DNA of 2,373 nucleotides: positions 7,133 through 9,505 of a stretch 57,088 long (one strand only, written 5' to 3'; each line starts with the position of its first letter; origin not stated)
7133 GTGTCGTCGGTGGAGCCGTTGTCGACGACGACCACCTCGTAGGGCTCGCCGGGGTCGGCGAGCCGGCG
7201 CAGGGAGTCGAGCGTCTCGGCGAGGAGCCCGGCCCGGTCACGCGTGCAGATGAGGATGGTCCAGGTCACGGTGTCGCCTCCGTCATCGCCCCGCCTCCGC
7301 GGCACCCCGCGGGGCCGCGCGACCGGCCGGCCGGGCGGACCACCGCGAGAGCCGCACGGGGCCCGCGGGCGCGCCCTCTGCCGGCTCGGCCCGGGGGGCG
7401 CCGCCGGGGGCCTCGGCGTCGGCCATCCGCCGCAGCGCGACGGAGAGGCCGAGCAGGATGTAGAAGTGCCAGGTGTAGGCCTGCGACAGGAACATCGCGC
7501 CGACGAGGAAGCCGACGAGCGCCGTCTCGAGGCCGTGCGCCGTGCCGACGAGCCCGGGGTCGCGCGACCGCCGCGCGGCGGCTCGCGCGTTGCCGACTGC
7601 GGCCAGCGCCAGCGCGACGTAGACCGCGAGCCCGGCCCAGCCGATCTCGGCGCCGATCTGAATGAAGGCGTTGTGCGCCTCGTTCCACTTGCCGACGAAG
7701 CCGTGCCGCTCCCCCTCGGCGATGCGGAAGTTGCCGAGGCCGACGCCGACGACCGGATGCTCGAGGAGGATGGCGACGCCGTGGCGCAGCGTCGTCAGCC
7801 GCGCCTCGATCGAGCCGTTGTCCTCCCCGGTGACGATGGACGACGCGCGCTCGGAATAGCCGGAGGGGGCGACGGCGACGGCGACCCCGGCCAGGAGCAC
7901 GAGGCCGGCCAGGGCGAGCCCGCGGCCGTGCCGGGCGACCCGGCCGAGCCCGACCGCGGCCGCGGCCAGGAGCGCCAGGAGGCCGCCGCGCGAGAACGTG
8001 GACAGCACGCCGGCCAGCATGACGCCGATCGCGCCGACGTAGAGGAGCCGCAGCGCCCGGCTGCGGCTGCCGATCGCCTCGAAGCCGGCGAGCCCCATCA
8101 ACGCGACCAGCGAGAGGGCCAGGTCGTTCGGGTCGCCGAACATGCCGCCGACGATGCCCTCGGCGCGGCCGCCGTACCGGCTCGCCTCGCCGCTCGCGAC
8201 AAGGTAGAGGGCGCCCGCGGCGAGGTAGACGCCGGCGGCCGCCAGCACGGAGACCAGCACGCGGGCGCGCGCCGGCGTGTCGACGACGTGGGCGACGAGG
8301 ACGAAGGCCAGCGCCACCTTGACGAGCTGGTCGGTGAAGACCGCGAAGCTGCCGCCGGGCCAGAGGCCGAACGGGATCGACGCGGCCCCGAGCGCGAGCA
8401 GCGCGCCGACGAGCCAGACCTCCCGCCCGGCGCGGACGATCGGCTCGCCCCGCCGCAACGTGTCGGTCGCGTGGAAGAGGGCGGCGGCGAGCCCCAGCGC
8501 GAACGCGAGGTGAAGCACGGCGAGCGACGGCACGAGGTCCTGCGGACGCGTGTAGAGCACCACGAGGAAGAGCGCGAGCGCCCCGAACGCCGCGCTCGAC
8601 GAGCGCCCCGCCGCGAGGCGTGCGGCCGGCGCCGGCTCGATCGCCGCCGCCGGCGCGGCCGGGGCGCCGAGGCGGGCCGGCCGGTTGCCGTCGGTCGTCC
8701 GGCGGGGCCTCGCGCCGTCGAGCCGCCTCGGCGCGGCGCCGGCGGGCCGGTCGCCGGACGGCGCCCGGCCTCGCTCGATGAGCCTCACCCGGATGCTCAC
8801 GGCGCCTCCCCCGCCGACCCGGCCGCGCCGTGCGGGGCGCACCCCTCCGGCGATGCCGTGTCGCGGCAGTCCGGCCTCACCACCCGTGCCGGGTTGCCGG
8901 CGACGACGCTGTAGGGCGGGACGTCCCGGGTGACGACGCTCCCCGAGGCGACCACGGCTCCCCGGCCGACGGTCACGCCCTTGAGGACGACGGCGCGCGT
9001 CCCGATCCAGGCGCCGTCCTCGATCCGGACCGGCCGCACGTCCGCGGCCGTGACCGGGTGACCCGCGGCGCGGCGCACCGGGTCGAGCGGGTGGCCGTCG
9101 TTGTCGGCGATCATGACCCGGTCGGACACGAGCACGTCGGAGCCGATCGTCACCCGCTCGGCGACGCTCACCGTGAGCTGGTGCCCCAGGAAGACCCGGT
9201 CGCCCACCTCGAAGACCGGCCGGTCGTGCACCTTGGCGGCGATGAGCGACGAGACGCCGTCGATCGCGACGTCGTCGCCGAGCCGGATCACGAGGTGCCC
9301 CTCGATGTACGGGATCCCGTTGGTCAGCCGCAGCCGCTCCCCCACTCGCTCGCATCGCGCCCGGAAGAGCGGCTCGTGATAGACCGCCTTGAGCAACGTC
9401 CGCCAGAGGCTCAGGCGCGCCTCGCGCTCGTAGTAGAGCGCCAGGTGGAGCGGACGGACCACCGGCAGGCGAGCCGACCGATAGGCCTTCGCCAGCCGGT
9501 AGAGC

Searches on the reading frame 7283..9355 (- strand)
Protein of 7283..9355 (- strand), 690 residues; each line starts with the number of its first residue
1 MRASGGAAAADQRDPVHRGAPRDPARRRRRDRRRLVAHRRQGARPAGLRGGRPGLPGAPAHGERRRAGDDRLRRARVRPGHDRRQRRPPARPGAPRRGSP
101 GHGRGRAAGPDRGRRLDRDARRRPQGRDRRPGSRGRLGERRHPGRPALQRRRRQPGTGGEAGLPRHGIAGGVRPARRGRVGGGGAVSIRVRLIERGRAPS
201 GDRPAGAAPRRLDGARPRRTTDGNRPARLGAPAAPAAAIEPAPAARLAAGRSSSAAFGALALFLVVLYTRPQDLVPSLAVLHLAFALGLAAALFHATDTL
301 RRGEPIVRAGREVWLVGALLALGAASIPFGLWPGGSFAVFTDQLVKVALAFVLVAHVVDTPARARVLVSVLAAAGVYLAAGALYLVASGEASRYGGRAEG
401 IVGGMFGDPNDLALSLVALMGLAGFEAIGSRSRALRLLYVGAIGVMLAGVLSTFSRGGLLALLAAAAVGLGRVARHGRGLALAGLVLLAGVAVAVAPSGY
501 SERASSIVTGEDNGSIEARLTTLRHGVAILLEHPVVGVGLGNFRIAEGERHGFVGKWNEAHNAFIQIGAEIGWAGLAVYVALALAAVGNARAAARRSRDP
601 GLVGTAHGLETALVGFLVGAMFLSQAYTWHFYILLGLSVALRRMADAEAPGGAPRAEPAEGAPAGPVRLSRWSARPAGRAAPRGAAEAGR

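Call 29: search_protein_families(library=ncbifam, proteins=[window:7283-9355:-], max_evalue=0.000001)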
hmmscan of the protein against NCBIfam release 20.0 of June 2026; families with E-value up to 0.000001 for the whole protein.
window:7283-9355:- (690 aa): 1 family
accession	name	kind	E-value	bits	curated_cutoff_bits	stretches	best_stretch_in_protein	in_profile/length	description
TIGR03097.1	PEP_O_lig_1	hypoth_equivalog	6.1e-28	97.8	188.1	1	268-644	32-406/408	putative O-glycosylation ligase, exosortase A system-associated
